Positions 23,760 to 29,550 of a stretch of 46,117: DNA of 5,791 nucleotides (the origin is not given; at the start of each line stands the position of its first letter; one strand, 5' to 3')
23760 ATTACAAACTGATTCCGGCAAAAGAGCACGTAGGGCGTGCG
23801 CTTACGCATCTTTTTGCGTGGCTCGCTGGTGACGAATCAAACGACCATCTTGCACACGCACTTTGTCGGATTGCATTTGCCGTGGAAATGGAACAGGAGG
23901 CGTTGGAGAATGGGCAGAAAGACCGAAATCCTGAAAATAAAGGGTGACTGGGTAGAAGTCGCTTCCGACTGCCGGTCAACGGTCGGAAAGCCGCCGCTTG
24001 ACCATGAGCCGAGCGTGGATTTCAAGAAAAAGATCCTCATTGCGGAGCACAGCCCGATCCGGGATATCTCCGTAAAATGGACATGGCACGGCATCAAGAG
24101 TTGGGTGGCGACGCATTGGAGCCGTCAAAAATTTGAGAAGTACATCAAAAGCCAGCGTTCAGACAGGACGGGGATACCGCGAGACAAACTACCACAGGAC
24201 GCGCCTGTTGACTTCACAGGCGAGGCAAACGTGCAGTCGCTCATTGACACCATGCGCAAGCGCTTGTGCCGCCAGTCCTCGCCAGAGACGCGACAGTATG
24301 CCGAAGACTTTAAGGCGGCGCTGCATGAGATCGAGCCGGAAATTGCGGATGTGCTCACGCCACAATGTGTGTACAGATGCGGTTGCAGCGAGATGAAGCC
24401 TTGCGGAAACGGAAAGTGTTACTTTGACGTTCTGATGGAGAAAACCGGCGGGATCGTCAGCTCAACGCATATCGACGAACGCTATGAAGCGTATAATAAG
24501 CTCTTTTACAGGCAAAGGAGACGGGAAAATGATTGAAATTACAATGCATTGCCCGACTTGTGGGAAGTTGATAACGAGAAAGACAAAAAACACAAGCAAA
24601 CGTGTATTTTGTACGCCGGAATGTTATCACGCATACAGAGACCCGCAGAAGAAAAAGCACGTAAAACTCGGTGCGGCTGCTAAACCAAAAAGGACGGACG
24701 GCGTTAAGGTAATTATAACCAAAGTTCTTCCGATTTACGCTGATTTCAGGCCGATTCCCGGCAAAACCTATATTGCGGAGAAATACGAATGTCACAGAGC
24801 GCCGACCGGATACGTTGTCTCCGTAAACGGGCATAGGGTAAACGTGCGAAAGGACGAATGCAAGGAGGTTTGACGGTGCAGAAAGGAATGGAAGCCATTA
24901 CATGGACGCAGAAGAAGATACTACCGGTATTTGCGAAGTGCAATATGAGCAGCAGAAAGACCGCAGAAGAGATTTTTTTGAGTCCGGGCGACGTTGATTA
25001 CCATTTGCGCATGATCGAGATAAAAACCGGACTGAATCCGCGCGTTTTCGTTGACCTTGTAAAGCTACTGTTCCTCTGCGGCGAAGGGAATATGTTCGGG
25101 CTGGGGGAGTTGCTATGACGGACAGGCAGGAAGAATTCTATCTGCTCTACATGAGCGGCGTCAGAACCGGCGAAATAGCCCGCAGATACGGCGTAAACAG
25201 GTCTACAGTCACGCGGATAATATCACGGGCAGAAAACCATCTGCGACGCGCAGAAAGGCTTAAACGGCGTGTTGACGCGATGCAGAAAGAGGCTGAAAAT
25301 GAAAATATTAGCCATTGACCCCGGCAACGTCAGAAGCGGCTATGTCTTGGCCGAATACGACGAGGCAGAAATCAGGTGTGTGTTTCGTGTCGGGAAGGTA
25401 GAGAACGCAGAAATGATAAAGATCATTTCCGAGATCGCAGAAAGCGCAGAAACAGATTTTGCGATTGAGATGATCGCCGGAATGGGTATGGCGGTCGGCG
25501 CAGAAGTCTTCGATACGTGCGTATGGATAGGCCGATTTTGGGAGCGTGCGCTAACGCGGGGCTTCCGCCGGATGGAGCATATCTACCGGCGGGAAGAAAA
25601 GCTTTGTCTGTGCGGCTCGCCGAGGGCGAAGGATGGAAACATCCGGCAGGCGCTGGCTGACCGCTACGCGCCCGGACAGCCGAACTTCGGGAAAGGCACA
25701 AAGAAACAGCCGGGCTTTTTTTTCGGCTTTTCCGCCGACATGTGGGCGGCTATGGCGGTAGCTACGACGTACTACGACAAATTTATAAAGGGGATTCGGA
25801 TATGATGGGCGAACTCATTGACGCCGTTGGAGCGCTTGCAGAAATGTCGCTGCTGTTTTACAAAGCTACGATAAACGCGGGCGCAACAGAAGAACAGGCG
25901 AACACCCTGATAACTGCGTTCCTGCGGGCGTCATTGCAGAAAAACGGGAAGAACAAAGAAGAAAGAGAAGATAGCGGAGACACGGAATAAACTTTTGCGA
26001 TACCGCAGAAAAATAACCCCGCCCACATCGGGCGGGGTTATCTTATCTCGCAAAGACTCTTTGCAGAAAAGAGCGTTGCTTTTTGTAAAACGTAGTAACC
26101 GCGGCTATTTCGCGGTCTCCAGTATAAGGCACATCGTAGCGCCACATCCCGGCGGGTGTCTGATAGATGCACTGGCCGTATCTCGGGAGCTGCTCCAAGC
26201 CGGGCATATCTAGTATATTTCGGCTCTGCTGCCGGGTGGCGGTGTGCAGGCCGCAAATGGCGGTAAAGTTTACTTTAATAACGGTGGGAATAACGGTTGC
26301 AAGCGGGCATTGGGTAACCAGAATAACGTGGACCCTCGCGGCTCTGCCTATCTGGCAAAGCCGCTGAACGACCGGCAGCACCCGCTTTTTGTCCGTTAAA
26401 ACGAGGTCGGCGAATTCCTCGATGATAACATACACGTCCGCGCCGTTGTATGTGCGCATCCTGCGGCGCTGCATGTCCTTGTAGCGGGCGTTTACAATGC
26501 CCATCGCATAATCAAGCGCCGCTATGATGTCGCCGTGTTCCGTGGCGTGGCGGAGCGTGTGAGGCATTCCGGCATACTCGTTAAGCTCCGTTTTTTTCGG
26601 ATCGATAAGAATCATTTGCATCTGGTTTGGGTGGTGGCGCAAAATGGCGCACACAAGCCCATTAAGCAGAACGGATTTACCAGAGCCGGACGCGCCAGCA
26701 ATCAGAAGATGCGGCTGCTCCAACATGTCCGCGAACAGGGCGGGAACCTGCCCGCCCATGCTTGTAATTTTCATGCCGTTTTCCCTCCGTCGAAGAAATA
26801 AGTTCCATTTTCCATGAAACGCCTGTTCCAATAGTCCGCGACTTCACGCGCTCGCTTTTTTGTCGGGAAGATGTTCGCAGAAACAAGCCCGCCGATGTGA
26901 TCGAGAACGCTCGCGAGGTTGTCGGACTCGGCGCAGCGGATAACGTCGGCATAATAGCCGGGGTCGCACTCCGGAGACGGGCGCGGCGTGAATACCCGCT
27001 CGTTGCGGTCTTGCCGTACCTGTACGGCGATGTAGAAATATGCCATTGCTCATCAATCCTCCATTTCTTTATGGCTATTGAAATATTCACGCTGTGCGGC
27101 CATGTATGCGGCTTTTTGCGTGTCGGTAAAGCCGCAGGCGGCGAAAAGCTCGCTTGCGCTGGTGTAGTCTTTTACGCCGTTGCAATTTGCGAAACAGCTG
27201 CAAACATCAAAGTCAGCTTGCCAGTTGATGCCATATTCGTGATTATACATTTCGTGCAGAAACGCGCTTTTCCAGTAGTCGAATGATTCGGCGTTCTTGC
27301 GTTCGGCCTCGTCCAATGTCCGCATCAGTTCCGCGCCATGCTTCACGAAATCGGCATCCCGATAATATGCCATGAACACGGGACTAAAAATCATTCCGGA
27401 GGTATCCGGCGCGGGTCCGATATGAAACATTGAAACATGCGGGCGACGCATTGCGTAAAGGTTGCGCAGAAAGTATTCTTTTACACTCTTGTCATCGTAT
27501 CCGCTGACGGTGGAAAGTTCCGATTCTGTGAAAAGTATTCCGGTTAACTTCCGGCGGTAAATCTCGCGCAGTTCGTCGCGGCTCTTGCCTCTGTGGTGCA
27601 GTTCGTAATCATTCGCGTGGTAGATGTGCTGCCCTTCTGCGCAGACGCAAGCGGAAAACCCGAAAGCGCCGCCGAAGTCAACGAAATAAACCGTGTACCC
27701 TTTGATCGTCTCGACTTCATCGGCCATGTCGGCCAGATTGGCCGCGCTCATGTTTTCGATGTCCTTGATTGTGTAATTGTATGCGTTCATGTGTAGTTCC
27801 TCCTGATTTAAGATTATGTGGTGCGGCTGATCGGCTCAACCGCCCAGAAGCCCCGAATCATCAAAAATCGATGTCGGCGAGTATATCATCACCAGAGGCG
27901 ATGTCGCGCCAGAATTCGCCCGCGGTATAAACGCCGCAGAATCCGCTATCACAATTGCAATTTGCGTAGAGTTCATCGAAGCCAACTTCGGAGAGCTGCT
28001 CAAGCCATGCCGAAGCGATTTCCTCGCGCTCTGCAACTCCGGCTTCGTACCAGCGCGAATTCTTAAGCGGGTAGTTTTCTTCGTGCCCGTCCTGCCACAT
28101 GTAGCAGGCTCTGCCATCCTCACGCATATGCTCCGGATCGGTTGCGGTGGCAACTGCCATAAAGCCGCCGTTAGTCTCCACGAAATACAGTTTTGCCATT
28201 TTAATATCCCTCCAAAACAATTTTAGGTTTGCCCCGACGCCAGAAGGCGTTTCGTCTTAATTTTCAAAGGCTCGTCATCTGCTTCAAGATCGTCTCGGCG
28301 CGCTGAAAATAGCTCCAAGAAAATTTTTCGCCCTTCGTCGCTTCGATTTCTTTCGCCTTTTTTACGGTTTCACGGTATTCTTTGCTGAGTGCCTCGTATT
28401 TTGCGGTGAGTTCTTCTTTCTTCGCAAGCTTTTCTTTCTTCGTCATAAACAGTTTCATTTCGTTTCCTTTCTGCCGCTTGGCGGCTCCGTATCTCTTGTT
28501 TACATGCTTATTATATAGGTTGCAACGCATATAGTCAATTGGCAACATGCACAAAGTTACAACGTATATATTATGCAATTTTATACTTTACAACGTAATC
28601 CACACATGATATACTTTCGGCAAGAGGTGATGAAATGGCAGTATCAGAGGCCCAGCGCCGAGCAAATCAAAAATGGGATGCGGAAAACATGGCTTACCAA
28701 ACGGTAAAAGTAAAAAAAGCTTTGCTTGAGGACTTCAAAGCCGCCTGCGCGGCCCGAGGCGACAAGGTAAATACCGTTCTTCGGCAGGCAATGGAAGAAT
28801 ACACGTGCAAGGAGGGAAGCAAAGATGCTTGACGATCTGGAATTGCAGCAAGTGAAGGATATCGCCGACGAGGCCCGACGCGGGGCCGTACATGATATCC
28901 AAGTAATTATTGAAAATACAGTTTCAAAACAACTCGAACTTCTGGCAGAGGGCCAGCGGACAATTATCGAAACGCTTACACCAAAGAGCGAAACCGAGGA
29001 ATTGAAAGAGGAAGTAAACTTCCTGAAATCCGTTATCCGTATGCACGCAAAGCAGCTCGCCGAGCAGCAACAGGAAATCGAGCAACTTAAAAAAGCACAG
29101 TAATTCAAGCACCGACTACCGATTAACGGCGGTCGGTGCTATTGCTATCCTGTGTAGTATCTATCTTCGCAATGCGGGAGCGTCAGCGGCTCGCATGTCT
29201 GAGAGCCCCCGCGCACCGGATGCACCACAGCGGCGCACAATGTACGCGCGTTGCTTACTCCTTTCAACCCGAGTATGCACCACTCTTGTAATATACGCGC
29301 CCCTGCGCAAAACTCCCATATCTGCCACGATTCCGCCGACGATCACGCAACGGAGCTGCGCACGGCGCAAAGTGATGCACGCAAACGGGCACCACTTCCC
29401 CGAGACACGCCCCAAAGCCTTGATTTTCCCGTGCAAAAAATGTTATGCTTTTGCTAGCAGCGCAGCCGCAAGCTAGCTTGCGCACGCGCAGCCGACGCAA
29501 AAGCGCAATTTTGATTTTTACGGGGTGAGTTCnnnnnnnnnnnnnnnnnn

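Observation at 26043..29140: Reverse-oriented five-gene accessory operon (FtsK-type ATPase, four unknowns including a net -16 acidic protein) with consensus divergent promoters, a triple operator and an RHH gene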

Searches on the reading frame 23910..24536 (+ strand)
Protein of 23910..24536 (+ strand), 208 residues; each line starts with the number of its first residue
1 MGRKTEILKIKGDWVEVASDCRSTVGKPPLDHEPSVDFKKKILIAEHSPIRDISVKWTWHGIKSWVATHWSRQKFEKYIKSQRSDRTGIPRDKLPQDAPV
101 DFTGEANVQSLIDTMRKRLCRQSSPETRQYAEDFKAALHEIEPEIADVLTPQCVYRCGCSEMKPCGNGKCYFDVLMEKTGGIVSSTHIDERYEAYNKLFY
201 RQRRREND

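Call 103: search_protein_families(library=pfam, proteins=[window:23910-24536:+], max_evalue=0.01)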
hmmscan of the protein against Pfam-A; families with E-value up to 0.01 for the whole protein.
window:23910-24536:+ (208 aa): 1 family
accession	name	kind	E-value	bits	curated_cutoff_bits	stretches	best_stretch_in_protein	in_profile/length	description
PF02511.20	Thy1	-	6.5e-05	23.2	24.8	1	93-143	140-190/191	Thymidylate synthase complementing protein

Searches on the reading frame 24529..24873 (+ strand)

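Call 103: search_protein_families(library=pfam, proteins=[window:24529-24873:+], max_evalue=0.01)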
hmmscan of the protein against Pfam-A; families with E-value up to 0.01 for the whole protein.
window:24529-24873:+ (114 aa): 2 families
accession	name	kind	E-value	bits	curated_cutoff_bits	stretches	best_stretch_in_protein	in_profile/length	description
PF15801.11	zf-C6H2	-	0.0083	16.7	30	0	5-44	12-45/47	zf-MYND-like zinc finger, mRNA-binding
PF09889.16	DUF2116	-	0.0097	16.3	26.8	0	7-43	5-35/59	Probable treble clef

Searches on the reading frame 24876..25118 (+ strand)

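Call 103: search_protein_families(library=pfam, proteins=[window:24876-25118:+], max_evalue=0.01)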
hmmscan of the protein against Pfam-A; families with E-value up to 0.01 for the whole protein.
window:24876-25118:+ (80 aa): 1 family
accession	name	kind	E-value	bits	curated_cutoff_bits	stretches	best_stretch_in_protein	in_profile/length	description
PF13556.12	HTH_30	-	4.7e-05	23.5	27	1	15-65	4-54/59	PucR C-terminal helix-turn-helix domain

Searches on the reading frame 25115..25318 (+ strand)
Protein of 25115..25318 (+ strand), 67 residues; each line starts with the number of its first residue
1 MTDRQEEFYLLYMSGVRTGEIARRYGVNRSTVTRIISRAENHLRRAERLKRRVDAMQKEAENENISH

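Call 103: search_protein_families(library=pfam, proteins=[window:25115-25318:+], max_evalue=0.01)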
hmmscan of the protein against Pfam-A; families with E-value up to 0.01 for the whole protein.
window:25115-25318:+ (67 aa): 15 families
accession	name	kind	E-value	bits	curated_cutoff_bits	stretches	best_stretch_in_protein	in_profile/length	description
PF13518.12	HTH_28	-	2.1e-06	28.1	25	1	10-41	7-38/52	Helix-turn-helix domain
PF13384.12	HTH_23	-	3.5e-06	27.1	24.6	1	11-39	13-41/50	Homeodomain-like domain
PF08281.18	Sigma70_r4_2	-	1.7e-05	24.8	25.7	1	3-43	14-54/54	Sigma-70, region 4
PF13551.12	HTH_29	-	4.2e-05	24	28.1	1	9-43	5-40/64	Winged helix-turn helix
PF04545.22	Sigma70_r4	-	6.7e-05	22.8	24.1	1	19-44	24-49/50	Sigma-70, region 4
PF04297.20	UPF0122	-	0.00047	20.8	22.7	1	1-48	18-66/101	Putative helix-turn-helix protein, YlxM / p13 like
PF04218.19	CENP-B_N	-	0.00064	19.8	21.2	1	16-40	23-47/53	CENP-B N-terminal DNA-binding domain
PF15978.11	TnsD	-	0.0019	17.7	32.4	1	10-54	194-237/355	Tn7-like transposition protein D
PF13613.12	HTH_Tnp_4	-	0.0021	18.1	27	1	21-43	25-47/53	Helix-turn-helix of DDE superfamily endonuclease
PF04967.18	HTH_10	-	0.0027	17.9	23.1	0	16-43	24-51/53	HTH DNA binding domain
PF01047.28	MarR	-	0.0031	17.8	24.6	1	15-38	17-40/59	MarR family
PF00356.27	LacI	-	0.0043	17.3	27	1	20-53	4-34/46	Bacterial regulatory proteins, lacI family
PF12802.13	MarR_2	-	0.0054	17.3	27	1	11-40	14-45/61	MarR family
PF02796.21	HTH_7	-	0.0064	17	23.8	1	5-35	11-41/45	Helix-turn-helix domain of resolvase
PF09339.16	HTH_IclR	-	0.0094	16.1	22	0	15-37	18-40/52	IclR helix-turn-helix domain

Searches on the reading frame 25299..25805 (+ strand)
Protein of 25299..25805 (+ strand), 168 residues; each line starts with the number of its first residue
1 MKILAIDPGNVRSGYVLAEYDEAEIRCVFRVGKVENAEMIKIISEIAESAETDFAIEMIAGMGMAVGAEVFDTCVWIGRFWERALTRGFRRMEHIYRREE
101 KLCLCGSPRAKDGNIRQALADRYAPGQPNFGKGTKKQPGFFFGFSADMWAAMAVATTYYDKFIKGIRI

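Call 103: search_protein_families(library=pfam, proteins=[window:25299-25805:+], max_evalue=0.01)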
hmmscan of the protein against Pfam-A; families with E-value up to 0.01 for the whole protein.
window:25299-25805:+ (168 aa): 0 families

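Call 105: search_solved_structures(query=window:25299-25805:+, max_evalue=1)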
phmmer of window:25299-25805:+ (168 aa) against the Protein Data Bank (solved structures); distinct sequences matched with E-value up to 1: 0.

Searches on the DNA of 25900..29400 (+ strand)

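Call 8: search_dna_similar(query=window:25900-29400:+, collection=phages, mode=distant)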
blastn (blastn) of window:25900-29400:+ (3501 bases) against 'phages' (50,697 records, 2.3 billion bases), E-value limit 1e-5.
No match.
